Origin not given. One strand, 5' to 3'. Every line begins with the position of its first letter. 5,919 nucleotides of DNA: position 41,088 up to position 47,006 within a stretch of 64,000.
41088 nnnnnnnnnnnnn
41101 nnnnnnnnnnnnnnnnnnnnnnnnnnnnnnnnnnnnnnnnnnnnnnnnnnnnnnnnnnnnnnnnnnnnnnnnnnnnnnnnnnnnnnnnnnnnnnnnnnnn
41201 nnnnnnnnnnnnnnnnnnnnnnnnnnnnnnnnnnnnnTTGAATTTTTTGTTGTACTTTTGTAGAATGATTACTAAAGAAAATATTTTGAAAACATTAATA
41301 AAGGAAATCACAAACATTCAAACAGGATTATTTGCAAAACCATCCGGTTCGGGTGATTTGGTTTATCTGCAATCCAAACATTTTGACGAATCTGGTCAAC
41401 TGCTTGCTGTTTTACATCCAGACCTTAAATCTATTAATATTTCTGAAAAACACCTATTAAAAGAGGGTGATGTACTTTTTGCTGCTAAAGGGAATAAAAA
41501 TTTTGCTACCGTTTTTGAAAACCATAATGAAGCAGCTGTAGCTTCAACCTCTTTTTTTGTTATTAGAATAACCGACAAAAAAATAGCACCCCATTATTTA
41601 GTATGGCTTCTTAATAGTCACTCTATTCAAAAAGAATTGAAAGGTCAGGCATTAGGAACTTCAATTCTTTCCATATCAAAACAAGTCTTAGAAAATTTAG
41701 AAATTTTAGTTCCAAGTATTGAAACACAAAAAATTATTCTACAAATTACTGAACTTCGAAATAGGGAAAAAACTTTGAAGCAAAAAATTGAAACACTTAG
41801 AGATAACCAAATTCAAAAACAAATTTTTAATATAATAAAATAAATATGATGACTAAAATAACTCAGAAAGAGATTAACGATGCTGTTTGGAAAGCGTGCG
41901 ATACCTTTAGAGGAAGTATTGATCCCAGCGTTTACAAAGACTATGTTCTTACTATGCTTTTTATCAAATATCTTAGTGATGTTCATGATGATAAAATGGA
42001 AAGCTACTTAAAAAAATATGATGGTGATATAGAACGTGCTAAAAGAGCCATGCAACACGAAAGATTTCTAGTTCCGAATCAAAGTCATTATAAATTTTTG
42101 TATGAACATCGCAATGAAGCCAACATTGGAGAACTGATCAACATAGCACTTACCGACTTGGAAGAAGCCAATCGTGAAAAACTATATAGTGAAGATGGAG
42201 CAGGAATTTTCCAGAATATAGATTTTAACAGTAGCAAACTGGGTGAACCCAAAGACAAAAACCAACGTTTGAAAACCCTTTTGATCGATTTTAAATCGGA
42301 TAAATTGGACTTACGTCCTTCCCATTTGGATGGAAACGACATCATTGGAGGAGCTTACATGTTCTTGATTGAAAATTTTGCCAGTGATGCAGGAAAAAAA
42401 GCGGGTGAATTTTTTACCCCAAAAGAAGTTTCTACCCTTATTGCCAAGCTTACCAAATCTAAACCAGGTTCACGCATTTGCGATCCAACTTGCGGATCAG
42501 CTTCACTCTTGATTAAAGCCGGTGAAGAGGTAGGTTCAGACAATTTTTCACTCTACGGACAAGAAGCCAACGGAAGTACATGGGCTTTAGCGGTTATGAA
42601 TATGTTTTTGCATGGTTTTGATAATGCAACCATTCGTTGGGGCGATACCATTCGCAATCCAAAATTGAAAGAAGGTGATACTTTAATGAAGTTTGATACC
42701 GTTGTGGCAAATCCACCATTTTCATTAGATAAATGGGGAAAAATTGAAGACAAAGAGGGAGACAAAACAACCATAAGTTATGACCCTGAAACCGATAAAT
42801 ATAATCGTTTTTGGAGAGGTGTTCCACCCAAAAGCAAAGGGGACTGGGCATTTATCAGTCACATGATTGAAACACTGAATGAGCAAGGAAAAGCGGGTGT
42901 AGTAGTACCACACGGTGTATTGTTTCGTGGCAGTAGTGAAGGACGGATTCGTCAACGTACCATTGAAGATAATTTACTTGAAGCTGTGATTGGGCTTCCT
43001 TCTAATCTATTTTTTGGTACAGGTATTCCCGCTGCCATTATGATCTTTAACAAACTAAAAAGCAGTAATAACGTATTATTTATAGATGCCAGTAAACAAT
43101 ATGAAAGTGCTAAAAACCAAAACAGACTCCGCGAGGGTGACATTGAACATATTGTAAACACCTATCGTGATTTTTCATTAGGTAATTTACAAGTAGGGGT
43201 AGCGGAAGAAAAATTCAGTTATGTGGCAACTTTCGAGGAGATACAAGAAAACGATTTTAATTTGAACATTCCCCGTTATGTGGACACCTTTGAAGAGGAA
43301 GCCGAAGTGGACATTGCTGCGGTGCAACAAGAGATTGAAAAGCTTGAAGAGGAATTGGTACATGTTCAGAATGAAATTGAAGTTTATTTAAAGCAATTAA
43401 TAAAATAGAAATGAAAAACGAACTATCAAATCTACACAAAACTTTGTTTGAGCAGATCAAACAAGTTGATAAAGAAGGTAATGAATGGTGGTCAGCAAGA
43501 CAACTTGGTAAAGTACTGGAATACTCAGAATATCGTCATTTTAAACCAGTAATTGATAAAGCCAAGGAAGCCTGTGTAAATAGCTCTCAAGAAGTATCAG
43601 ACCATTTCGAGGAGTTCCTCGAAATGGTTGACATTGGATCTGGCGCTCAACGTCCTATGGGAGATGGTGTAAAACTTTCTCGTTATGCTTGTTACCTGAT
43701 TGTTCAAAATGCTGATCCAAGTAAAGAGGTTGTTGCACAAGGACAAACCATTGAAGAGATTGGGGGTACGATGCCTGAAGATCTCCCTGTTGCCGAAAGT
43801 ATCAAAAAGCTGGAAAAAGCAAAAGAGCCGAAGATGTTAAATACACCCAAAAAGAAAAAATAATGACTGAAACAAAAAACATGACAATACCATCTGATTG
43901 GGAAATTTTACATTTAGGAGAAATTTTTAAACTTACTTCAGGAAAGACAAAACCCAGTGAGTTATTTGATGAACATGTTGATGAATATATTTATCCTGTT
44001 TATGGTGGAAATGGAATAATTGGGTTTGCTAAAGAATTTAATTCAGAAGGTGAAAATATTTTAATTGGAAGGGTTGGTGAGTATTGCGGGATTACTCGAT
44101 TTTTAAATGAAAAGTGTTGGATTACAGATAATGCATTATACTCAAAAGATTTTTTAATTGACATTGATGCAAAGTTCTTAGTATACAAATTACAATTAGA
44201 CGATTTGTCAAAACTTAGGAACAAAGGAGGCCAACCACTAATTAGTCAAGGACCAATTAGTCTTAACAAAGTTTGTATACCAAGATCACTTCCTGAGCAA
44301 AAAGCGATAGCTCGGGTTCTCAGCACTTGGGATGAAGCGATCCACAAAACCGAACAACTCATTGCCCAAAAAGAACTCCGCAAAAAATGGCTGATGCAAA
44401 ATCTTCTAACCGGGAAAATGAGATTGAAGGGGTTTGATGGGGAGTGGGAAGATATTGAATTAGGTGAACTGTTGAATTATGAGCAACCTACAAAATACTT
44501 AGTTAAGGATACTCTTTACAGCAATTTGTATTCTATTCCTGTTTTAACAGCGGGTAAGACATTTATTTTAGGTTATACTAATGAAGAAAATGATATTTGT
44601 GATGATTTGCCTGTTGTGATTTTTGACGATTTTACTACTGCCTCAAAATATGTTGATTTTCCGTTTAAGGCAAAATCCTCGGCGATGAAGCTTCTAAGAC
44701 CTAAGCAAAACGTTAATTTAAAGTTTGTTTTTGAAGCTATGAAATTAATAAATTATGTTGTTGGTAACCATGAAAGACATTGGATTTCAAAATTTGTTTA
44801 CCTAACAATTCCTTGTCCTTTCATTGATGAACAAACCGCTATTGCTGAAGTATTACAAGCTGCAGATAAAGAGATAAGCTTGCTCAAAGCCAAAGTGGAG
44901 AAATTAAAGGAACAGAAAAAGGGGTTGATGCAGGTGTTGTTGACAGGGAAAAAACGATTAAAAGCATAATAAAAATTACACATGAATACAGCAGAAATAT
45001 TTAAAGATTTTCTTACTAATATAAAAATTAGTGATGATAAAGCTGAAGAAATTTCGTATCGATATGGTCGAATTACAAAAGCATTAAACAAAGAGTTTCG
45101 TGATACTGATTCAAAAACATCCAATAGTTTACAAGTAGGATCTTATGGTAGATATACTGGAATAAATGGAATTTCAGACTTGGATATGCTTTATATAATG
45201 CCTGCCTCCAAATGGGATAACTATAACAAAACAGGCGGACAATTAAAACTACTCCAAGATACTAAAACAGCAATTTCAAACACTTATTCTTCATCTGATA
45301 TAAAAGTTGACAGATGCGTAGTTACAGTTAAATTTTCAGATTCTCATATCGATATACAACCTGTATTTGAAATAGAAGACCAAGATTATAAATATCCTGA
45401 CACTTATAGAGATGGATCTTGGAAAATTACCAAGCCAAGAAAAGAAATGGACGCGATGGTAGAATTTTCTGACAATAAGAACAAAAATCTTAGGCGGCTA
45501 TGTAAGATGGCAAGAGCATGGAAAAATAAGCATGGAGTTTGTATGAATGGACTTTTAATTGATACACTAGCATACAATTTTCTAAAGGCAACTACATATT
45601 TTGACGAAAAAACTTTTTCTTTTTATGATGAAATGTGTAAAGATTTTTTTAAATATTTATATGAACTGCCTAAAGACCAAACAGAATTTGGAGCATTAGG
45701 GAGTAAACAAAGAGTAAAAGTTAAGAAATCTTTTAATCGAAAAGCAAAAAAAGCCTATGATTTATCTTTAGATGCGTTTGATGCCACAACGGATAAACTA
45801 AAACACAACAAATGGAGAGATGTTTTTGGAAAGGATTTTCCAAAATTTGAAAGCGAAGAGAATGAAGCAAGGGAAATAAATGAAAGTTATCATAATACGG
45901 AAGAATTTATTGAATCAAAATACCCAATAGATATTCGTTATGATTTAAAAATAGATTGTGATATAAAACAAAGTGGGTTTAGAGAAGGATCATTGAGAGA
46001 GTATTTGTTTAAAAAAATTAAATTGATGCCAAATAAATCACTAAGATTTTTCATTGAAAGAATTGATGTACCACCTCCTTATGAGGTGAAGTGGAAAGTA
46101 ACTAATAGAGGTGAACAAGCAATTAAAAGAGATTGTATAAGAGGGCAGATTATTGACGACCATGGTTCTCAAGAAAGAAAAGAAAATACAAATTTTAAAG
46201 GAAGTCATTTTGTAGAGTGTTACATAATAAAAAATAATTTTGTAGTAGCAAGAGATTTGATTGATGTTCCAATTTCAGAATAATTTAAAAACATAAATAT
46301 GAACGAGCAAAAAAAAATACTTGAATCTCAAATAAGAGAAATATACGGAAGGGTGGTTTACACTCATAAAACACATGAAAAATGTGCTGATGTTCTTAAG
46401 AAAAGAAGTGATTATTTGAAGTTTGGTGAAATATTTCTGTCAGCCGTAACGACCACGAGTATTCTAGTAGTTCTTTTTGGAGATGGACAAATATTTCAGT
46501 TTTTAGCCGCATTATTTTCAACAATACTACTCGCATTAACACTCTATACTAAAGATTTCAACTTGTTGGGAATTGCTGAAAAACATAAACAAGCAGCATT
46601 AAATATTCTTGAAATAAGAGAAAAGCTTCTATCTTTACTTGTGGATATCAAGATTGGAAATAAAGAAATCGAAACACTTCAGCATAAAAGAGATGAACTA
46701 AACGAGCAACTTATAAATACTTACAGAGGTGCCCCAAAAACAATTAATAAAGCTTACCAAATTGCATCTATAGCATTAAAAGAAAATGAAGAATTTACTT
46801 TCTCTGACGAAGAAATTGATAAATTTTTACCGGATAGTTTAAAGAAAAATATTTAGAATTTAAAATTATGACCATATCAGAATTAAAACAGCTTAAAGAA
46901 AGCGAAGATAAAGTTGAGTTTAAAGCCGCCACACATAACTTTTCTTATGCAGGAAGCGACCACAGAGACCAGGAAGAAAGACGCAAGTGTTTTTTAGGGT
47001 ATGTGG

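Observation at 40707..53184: The R-M/defence island is bracketed by an inverted pair of G+C-rich elements with matching heptamer arrays and hairpins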

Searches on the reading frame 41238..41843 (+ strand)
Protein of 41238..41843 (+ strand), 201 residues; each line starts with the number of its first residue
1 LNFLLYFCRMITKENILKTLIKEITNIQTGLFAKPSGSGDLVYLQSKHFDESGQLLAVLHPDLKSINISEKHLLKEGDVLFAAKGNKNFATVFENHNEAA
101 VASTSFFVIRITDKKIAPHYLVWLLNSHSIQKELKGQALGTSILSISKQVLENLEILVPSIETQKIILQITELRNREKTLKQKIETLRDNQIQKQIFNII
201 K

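Call 11: search_protein_families(library=pfam, proteins=[window:41238-41843:+])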
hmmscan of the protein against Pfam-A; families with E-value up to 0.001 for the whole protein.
window:41238-41843:+ (201 aa): 1 family
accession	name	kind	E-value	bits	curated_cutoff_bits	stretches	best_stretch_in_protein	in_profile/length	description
PF01420.25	Methylase_S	-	3.4e-09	37.6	22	1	65-185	48-167/168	Type I restriction modification DNA specificity domain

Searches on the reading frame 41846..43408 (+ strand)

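Call 11: search_protein_families(library=pfam, proteins=[window:41846-43408:+])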
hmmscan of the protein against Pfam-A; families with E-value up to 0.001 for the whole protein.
window:41846-43408:+ (520 aa): 4 families
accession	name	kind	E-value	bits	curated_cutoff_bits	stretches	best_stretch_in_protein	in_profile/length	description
PF02384.22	N6_Mtase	-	1.1e-100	337.5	20.4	1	164-485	3-309/311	N-6 DNA Methylase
PF12161.14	HsdM_N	-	2.8e-23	83.5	24.5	1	11-146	2-132/135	HsdM N-terminal domain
PF07669.17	Eco57I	-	6.1e-07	30.1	25.3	1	273-384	69-165/171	Eco57I restriction-modification methylase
PF01170.24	UPF0020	-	0.00093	19.4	22.3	0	199-227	20-48/197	RMKL-like, methyltransferase domain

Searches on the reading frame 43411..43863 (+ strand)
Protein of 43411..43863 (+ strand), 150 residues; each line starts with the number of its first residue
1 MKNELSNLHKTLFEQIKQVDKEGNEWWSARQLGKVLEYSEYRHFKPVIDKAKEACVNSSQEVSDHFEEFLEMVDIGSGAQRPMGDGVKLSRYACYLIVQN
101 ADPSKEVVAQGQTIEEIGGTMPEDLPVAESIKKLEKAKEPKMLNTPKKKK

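Call 11: search_protein_families(library=pfam, proteins=[window:43411-43863:+])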
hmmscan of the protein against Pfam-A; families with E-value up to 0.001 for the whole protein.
window:43411-43863:+ (150 aa): 1 family
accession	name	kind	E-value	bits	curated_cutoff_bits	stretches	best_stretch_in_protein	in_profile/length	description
PF02498.22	Bro-N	-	1.4e-11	45.2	25.6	1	16-111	2-88/96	BRO family, N-terminal domain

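Call 85: search_protein_families(library=padloc, proteins=[window:43411-43863:+], max_evalue=0.001)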
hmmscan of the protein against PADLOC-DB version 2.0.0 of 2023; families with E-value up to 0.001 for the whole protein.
window:43411-43863:+ (150 aa): 4 families
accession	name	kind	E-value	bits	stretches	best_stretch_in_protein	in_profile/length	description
PDLC04919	PDC-S13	-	6.9e-52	174.4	2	1-113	1-112/281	-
PDLC03083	Specificity_I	-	9.3e-33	111.2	1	10-113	3-105/717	Type I specificity subunit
PDLC04871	PDC-S05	-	1.3e-29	101.4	1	5-113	7-113/468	-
PDLC04918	PDC-S13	-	4.5e-21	73.9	2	5-75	4-75/214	-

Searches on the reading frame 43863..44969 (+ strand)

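Call 11: search_protein_families(library=pfam, proteins=[window:43863-44969:+])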
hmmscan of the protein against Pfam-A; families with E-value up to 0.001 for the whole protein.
window:43863-44969:+ (368 aa): 1 family
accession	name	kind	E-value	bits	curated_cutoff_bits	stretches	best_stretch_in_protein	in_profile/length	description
PF01420.25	Methylase_S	-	3.9e-25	89.4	22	2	10-164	1-162/168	Type I restriction modification DNA specificity domain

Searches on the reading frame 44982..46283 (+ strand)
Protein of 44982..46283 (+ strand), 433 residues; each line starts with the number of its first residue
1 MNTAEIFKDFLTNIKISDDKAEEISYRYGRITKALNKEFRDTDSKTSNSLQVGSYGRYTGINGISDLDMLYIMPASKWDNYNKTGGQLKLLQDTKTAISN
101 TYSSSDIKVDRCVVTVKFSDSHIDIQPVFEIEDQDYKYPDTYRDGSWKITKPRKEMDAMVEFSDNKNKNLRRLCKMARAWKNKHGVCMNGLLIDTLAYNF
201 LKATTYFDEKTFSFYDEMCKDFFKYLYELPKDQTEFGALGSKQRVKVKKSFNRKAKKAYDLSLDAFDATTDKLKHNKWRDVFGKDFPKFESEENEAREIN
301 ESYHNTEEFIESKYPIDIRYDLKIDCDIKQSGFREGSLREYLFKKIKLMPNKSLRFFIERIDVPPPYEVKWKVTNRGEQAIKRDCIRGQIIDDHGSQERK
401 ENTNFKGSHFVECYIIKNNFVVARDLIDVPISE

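Call 11: search_protein_families(library=pfam, proteins=[window:44982-46283:+])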
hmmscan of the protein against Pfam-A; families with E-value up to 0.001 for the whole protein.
window:44982-46283:+ (433 aa): 2 families
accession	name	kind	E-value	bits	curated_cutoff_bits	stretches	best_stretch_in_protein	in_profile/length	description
PF18134.7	AGS_C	-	1e-51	174.7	26.7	1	305-432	2-129/129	Adenylyl/Guanylyl and SMODS C-terminal sensor domain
PF18144.7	SMODS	-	2.5e-48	164.8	26.5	1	1-161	1-162/164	Second Messenger Oligonucleotide or Dinucleotide Synthetase domain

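Call 85: search_protein_families(library=padloc, proteins=[window:44982-46283:+], max_evalue=0.001)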
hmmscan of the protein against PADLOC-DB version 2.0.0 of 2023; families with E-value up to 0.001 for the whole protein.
window:44982-46283:+ (433 aa): 34 families (the best 25 are shown)
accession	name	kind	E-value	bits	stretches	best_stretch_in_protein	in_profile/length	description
PDLC00796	Cyclase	-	4e-193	640.6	1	1-432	1-430/432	oligonucleotide-cyclase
PDLC00786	Cyclase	-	2.9e-97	323.6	1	1-288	1-293/293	oligonucleotide-cyclase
PDLC00792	Cyclase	-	5e-95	315.4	1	1-233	1-233/236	oligonucleotide-cyclase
PDLC00814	Cyclase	-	1e-51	174.1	1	5-290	7-294/295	oligonucleotide-cyclase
PDLC00771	Cyclase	-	3.2e-46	155.8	1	15-252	11-260/271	oligonucleotide-cyclase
PDLC00778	Cyclase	-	1.4e-44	150.7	1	112-432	121-454/455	oligonucleotide-cyclase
PDLC00823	Cyclase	-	1.7e-43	147.3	1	3-288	5-283/285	oligonucleotide-cyclase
PDLC00804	Cyclase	-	1.4e-38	131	1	24-211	2-199/256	oligonucleotide-cyclase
PDLC00793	Cyclase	-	1.6e-36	124.5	1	1-429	1-458/462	oligonucleotide-cyclase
PDLC00805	Cyclase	-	1.3e-34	118.1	1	5-286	27-313/314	oligonucleotide-cyclase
PDLC00770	Cyclase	-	1.2e-29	101.6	1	247-424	325-500/509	oligonucleotide-cyclase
PDLC00785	Cyclase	-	1e-25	88.9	2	146-431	171-441/443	oligonucleotide-cyclase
PDLC00809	Cyclase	-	1.1e-23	82.3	1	2-288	3-294/295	oligonucleotide-cyclase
PDLC00820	Cyclase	-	5.6e-23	79.7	1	7-303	7-290/324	oligonucleotide-cyclase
PDLC00802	Cyclase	-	3.6e-20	70.5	1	100-289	133-331/332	oligonucleotide-cyclase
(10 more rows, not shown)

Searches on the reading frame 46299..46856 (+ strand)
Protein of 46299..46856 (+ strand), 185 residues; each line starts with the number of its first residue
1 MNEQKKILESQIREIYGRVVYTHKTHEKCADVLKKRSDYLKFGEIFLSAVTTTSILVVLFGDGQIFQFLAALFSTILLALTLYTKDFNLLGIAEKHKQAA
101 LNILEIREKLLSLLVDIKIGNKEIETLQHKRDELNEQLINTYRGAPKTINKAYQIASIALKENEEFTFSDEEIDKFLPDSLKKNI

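Call 11: search_protein_families(library=pfam, proteins=[window:46299-46856:+])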
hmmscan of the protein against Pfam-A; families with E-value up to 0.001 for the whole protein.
window:46299-46856:+ (185 aa): 2 families
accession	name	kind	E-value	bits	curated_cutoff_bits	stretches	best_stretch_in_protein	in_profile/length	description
PF18186.6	SLATT_4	-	1e-67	227.4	27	1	8-172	1-165/165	SMODS and SLOG-associating 2TM effector domain family 4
PF18160.6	SLATT_5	-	2.3e-05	24.3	29.5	1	9-129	2-128/192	SMODS and SLOG-associating 2TM effector domain family 5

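Call 85: search_protein_families(library=padloc, proteins=[window:46299-46856:+], max_evalue=0.001)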
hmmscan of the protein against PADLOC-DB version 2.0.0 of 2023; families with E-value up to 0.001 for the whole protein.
window:46299-46856:+ (185 aa): 4 families
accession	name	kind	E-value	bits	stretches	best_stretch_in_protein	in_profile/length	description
PDLC00696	Effector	-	3.6e-76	253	1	2-184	4-186/189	2TM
PDLC00690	Effector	-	4e-21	73.6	1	2-183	2-182/187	2TM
PDLC03819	RTasSLATT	-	2.7e-07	28.5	1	18-133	9-118/176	DRT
PDLC00712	Effector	-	9.1e-05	20.6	1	3-145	7-149/171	2TM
